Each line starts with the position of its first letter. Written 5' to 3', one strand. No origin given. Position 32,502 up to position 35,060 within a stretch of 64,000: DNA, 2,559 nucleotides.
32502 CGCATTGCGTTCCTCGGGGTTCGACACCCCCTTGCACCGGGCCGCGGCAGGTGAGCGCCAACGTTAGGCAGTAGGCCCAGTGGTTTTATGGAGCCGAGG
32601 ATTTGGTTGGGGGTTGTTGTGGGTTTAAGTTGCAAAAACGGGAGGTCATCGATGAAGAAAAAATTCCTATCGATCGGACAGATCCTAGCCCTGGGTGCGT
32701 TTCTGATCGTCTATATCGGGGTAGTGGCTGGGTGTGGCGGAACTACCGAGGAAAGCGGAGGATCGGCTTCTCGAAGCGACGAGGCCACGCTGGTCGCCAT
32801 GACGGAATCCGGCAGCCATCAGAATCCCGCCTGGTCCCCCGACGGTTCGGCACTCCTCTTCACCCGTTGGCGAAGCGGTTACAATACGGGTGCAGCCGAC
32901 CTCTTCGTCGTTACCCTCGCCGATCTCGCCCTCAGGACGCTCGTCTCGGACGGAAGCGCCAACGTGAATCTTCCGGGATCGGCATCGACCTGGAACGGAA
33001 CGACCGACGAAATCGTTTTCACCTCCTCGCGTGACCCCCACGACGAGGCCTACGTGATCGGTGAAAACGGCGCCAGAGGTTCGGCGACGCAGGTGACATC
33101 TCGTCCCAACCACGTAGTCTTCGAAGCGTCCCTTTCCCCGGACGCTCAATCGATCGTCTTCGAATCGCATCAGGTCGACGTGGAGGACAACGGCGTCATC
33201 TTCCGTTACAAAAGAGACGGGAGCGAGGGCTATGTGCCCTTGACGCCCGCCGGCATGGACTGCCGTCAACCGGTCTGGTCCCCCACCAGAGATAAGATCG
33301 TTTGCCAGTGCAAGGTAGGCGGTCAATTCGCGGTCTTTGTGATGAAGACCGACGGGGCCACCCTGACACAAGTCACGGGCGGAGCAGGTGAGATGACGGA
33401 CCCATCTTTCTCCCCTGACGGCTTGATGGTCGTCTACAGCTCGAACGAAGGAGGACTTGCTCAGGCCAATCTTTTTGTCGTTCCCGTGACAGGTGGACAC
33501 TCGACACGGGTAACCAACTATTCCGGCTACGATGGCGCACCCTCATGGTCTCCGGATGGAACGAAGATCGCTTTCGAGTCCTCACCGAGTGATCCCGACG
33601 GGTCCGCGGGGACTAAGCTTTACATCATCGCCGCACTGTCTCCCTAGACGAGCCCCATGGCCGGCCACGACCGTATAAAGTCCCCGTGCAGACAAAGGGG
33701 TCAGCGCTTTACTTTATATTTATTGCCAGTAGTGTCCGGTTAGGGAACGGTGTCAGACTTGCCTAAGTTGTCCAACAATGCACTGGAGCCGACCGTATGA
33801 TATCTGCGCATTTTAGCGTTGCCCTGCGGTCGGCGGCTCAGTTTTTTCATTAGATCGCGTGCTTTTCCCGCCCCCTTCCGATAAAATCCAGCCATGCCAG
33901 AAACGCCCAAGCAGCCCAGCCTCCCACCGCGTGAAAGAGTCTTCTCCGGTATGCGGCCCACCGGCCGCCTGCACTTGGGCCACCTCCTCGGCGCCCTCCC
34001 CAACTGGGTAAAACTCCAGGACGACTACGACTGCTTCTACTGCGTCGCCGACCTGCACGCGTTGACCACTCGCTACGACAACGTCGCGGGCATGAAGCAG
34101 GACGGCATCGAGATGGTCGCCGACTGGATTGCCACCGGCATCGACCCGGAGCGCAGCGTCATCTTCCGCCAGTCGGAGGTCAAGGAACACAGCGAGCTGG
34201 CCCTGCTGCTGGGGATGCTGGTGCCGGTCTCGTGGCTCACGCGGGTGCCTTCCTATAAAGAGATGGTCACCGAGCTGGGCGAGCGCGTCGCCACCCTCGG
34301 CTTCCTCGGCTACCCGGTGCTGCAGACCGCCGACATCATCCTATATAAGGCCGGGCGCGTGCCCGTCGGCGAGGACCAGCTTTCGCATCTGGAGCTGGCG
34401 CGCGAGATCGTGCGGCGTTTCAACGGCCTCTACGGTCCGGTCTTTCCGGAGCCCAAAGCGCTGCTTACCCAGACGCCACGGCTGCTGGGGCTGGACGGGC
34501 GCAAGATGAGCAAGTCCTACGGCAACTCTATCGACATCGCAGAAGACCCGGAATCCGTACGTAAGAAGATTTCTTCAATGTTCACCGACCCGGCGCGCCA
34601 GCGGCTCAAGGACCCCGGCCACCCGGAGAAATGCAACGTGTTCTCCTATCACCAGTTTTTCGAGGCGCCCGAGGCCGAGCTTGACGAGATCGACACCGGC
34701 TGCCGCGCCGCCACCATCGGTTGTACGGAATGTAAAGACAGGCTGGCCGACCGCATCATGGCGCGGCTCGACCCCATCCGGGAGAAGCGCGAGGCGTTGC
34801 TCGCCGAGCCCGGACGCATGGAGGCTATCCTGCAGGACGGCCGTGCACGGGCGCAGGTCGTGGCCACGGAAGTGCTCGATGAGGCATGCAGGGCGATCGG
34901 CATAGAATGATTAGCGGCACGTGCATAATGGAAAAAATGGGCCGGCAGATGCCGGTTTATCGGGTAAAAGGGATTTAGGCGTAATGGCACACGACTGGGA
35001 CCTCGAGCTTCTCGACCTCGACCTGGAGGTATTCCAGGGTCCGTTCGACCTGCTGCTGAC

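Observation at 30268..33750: Decayed integron / CALIN: IntI-type recombinase pseudogene, GTTAGGC core sites, a textbook attC and at least two gene cassettes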

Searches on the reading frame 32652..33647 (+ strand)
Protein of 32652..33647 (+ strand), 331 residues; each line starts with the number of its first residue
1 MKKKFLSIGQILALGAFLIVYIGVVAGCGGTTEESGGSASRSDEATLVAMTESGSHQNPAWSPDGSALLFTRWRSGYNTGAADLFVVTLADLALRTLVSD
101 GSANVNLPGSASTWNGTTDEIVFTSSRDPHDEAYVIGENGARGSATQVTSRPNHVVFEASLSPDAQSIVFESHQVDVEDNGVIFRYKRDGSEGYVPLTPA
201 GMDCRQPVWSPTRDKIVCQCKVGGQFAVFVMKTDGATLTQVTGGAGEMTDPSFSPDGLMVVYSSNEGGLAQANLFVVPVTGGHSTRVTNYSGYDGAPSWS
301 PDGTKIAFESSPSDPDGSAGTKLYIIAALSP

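Call 14: search_protein_families(library=pfam, max_evalue=0.01, proteins=[window:32652-33647:+])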
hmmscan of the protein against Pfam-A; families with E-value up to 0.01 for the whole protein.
window:32652-33647:+ (331 aa): 3 families
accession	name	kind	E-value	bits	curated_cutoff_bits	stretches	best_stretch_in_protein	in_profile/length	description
PF07676.18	PD40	-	1.7e-27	95.2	20.9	3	285-324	2-37/38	WD40-like Beta Propeller Repeat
PF00930.27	DPPIV_N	-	4.7e-10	39.2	22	0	225-297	259-334/354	Dipeptidyl peptidase IV (DPP IV) N-terminal region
PF25174.1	Beta-prop_THOC3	-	0.0015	18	305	0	206-309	51-147/272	THOC3 beta-propeller domain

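Call 15: search_protein_families(library=ncbifam, max_evalue=0.01, proteins=[window:32652-33647:+])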
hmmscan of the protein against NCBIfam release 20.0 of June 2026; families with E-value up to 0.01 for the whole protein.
window:32652-33647:+ (331 aa): 6 families
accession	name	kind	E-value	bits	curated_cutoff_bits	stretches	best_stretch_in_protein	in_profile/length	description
TIGR02800.1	propeller_TolB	equivalog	4.5e-35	121.4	343.15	2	57-268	194-388/418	Tol-Pal system beta propeller repeat protein TolB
NF053518.1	DipepPtdsDpp5Prph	equivalog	7.4e-19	67.7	900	3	156-264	14-124/655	dipeptidyl-peptidase Dpp5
NF002183.0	PRK01029.1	equivalog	3.8e-15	55.9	405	1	249-310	284-345/429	Tol-Pal system protein TolB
NF033523.0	lasso_peptidase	equivalog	2.5e-12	46.4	400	1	173-267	61-153/638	Atxe2 family lasso peptide isopeptidase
NF003124.0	PRK04043.1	equivalog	0.00069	18.5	428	0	271-310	256-295/419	Tol-Pal system protein TolB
NF053607.1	CHU_0125_OmpA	equivalog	0.0085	14.6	620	0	55-110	275-329/639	CHU_0125 family OmpA-like outer membrane integrity protein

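Call 43: search_protein_families(library=padloc, max_evalue=0.01, proteins=[window:32652-33647:+])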
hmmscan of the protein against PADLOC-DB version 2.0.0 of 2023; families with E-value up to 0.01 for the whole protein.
window:32652-33647:+ (331 aa): 0 families

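Call 77: find_homologous_proteins(query=window:32652-33647:+)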
Query window:32652-33647:+ (331 aa): 6353 proteins with E <= 0.001 among 8000 candidates; the best 120 are listed.
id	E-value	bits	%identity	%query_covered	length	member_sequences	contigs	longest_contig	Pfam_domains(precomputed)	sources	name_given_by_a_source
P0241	1.8e-218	742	100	100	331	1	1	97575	PF26549.1,PF00930.28,PF26550.2,PF07676.19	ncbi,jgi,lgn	jgi:TolB protein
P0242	3.0e-122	426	65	95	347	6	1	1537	PF26549.1,PF00930.28,PF26550.2,PF07676.19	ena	-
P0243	6.6e-122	425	61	96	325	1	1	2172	PF25174.2,PF26549.1,PF00930.28,PF26550.2,PF07676.19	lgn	-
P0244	1.1e-120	421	68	87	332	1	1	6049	PF26549.1,PF00930.28,PF26550.2,PF07676.19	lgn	-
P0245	1.5e-120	420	68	87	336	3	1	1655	PF26549.1,PF00930.28,PF26550.2,PF07676.19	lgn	-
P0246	1.8e-120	420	62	96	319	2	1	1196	PF25174.2,PF26549.1,PF00930.28,PF26550.2,PF07676.19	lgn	-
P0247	4.8e-118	412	59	100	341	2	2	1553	PF26549.1,PF00930.28,PF26550.2,PF07676.19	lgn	-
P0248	9.6e-118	411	63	88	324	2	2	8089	PF26549.1,PF00930.28,PF26550.2,PF07676.19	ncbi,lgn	-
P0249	1.1e-114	401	58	97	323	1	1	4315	PF25174.2,PF26549.1,PF00930.28,PF23381.2,PF26550.2,PF07676.19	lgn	-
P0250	2.0e-114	400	59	94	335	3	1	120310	PF25174.2,PF26549.1,PF00930.28,PF26550.2,PF07676.19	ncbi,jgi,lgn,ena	-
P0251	7.3e-112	392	57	99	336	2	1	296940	PF26549.1,PF00930.28,PF26550.2,PF07676.19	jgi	jgi:TolB protein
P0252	8.3e-112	392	59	94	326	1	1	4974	PF26549.1,PF00930.28,PF26550.2,PF07676.19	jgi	jgi:TolB protein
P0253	1.1e-110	388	58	93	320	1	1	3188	PF25174.2,PF26549.1,PF00930.28,PF26550.2,PF07676.19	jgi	jgi:TolB protein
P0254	5.2e-110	386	59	91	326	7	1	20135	PF25174.2,PF26549.1,PF00930.28,PF26550.2,PF07676.19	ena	-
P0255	8.9e-110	385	58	93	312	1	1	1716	PF25174.2,PF26549.1,PF00930.28,PF26550.2,PF07676.19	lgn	-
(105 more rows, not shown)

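Call 78: find_encoding_contigs(protein=P0241, flank=10000, max_places=4)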
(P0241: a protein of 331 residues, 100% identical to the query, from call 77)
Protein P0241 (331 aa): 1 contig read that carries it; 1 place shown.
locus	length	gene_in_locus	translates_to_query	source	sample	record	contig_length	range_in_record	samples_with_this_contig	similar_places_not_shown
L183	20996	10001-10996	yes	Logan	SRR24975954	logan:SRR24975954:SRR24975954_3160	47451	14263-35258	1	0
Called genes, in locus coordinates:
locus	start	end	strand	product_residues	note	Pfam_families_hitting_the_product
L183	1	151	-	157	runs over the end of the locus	PF02082:Rrf2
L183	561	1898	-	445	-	PF13506:Glyco_transf_21, PF13641:Glyco_tranf_2_3, PF00535:Glycos_transf_2, PF01644:Chitin_synth_1 (faint), PF10111:Glyco_tranf_2_2, PF03142:Chitin_synth_2, PF13632:Glyco_trans_2_3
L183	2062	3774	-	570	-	PF00317:Ribonuc_red_lgN, PF02867:Ribonuc_red_lgC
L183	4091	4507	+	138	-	-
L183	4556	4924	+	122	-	PF25226:DUF7844 (faint), PF06262:Zincin_1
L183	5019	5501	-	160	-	-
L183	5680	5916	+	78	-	PF22513:FitA-like_RHH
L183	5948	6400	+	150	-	PF01850:PIN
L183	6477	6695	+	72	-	PF18993:Rv0078B (weak)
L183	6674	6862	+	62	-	-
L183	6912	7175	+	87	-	-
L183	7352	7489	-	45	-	-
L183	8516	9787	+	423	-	PF00929:RNase_T, PF00533:BRCT (faint)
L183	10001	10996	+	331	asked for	PF00930:DPPIV_N (faint), PF26550:Tricorn_2nd, PF26549:Tricorn_N, PF07676:PD40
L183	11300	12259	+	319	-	PF00579:tRNA-synt_1b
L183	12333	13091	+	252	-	PF02616:SMC_ScpA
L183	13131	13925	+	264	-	PF04079:SMC_ScpB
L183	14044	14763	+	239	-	PF01479:S4, PF13275:S4_2 (faint), PF00849:PseudoU_synth_2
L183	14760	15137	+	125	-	PF07736:CM_1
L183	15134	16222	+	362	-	PF00155:Aminotran_1_2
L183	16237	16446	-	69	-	PF02416:TatA_B_E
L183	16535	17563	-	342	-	PF18915:DUF5667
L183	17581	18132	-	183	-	PF07638:Sigma70_ECF, PF04542:Sigma70_r2, PF08281:Sigma70_r4_2, PF04545:Sigma70_r4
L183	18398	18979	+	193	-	-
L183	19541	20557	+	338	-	PF18152:DAHP_snth_FXD, PF00793:DAHP_synth_1, PF03102:NeuB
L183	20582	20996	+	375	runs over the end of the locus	PF03446:NAD_binding_2 (weak), PF03807:F420_oxidored, PF02153:PDH_N, PF20463:PDH_C, PF01842:ACT (faint)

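Call 82: list_cluster_members(proteins=[P0241, P0121, P0126])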
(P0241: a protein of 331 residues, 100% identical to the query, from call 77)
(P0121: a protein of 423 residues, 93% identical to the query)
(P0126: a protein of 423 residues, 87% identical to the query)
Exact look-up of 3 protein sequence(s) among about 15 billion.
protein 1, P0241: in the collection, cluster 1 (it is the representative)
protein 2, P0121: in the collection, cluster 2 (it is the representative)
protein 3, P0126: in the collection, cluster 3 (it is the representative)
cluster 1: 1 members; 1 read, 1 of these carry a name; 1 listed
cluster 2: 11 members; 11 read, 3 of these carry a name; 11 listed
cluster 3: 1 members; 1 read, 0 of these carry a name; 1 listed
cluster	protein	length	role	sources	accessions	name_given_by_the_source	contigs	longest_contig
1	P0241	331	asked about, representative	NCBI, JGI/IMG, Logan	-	TolB protein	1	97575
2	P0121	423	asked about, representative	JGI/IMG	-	-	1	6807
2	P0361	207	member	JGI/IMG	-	DNA polymerase-3 subunit epsilon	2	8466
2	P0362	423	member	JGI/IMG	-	DNA polymerase-3 subunit epsilon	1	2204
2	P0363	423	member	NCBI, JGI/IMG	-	DNA polymerase-3 subunit epsilon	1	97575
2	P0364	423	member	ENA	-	-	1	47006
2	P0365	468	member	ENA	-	-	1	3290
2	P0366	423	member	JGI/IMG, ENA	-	-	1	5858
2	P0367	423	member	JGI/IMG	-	-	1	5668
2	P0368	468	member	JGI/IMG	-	-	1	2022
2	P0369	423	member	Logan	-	-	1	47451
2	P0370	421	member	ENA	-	-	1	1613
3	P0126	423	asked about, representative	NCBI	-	-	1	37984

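Call 83: find_encoding_contigs(protein=P0364, flank=10000, max_places=3)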
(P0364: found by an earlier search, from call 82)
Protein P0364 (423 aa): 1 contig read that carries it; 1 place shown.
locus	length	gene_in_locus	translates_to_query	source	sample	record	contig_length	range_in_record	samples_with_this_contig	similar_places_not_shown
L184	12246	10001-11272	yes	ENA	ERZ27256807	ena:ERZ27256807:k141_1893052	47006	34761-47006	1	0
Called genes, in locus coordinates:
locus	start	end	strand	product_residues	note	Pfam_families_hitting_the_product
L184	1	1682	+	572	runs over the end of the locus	PF00515:TPR_1 (faint), PF07719:TPR_2 (faint), PF13428:TPR_14 (faint), PF13432:TPR_16 (weak), PF12895:ANAPC3 (faint), PF13432:TPR_16, PF13414:TPR_11, PF01987:AIM24, +4 more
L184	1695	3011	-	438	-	PF26686:DUF8575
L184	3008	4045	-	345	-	PF04892:VanZ-LLP1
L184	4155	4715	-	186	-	-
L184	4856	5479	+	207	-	PF12804:NTP_transf_3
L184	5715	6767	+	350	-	PF06723:MreB_Mbl (faint), PF25216:Volactin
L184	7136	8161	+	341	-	PF25216:Volactin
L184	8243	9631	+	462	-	PF01510:Amidase_2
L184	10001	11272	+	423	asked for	PF00929:RNase_T, PF00533:BRCT (weak)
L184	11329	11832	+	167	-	-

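Call 84: find_encoding_contigs(protein=P0366, flank=10000, max_places=3)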
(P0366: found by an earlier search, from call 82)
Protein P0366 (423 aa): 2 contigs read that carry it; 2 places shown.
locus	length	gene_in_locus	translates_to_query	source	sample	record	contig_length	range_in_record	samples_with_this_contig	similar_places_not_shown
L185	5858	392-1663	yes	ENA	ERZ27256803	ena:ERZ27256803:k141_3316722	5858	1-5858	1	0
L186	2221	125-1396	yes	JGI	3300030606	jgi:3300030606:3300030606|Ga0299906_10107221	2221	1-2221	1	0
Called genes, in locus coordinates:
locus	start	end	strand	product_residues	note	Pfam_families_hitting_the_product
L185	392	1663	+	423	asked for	PF00929:RNase_T, PF00533:BRCT (weak)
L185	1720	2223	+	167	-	-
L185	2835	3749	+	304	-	-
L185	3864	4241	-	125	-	-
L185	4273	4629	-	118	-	-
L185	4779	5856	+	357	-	?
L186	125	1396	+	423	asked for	PF00929:RNase_T, PF00533:BRCT (weak)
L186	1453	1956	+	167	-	-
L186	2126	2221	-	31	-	?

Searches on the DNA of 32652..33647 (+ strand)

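Call 81: search_with_rna_model(model_id=R1, source=L183, filters=off, max_evalue=1, show_alignments=3)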
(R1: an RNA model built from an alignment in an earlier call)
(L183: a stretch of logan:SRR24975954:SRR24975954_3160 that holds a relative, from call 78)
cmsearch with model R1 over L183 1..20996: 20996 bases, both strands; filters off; matches with E-value up to 1: 3.
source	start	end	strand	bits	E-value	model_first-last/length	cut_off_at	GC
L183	7615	7674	+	49.1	1e-08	1-71/71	no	0.52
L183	9820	9919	+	46.9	3e-08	1-71/71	no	0.68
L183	11119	11204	+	33.9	1.7e-05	1-71/71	no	0.51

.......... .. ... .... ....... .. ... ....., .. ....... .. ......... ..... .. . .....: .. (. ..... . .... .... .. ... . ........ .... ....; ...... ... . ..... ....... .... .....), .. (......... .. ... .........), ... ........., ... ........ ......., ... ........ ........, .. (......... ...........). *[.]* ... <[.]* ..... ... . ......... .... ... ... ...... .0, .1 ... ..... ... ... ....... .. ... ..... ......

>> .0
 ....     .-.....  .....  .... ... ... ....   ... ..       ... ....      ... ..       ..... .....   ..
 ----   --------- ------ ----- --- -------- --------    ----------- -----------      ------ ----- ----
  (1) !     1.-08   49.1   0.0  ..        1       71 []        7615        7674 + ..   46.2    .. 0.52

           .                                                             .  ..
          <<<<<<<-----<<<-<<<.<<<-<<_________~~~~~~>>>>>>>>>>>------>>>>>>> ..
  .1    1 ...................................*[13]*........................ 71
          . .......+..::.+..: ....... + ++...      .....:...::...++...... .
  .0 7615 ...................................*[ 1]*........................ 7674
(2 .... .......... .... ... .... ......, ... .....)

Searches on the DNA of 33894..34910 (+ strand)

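Call 68: search_with_rna_model(model_id=R1, sources=[L006, L007, L008, L009, L010, L011, L012, L013, L014, L015, L016, L017, L018, L019, L020, L021, L022, L023, L024, L025, L026, L027, L028, L029, L030, L031, L032, L033, L034, L035, L036, L037, L038, L039, L040, L041, L042, L043, L044, L045, L046, L047, L048, L049, L050, L051, L052, L053, L054, L055, L056, L057, L058, L059, L060, L061, L062, L063, L064, L065, L066, L067, L068, L069, L070, L071, L072, L073, L074, L075, L076, L077, L078, L079, L080, L081, L082, L083, L084, L085], max_evalue=10)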
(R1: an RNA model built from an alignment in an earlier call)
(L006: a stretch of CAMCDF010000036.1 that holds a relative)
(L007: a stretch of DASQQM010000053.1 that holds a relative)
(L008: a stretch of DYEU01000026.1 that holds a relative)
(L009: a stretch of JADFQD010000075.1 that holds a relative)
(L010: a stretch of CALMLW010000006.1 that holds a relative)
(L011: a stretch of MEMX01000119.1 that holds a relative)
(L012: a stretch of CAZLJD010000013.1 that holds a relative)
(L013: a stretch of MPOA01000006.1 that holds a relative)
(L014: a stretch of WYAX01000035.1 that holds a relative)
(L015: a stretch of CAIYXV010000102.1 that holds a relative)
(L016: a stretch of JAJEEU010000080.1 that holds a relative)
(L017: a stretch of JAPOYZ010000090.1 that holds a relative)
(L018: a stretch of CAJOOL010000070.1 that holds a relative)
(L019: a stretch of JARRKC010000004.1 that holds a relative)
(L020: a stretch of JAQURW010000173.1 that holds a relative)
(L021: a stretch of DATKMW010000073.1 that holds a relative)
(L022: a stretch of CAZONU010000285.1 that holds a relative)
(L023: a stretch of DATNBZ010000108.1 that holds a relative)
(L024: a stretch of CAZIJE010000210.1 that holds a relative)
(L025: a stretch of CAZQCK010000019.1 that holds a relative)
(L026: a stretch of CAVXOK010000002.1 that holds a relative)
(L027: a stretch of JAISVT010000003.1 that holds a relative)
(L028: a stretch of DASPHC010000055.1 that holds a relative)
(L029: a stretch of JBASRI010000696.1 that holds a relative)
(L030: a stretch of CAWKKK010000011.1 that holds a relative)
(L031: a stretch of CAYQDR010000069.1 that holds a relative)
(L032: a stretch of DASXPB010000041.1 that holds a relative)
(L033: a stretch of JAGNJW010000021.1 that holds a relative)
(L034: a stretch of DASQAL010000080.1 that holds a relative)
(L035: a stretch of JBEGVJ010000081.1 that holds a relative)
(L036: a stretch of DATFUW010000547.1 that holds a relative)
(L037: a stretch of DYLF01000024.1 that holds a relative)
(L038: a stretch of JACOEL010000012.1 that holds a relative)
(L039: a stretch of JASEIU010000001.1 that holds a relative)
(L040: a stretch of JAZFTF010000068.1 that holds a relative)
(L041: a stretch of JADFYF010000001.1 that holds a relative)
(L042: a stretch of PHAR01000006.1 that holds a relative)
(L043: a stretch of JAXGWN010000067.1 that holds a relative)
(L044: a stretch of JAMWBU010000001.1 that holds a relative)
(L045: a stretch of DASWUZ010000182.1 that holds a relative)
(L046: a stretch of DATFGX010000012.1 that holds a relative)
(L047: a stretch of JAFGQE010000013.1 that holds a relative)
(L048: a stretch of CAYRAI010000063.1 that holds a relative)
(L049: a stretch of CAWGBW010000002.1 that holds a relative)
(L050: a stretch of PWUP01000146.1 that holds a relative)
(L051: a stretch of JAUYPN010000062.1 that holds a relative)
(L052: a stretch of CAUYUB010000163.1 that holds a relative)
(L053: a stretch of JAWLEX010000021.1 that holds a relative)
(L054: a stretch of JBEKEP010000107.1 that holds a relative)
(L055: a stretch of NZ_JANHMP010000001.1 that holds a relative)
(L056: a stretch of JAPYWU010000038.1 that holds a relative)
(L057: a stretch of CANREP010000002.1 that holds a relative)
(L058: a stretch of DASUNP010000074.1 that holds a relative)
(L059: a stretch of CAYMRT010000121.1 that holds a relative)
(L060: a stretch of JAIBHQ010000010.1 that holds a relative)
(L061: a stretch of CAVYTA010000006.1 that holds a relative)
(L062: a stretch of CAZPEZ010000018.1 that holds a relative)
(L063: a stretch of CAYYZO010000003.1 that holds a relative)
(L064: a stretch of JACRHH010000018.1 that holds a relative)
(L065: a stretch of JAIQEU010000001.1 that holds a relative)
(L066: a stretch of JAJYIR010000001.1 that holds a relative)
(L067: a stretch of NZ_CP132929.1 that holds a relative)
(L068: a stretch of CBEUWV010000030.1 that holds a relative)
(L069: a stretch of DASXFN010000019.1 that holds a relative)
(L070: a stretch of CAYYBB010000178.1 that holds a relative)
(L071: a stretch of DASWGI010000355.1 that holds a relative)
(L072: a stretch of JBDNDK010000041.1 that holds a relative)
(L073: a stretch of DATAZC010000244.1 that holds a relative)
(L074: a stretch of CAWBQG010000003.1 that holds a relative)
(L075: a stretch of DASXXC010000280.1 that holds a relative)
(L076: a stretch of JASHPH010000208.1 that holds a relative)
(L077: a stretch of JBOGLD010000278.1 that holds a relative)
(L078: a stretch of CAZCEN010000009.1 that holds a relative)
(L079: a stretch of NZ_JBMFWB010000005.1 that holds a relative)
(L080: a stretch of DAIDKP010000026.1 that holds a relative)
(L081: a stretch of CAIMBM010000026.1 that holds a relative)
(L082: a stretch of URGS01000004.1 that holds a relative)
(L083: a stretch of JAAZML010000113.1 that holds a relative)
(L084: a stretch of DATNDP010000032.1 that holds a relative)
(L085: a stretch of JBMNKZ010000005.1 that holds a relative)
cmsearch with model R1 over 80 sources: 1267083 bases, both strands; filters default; matches with E-value up to 10: 0.
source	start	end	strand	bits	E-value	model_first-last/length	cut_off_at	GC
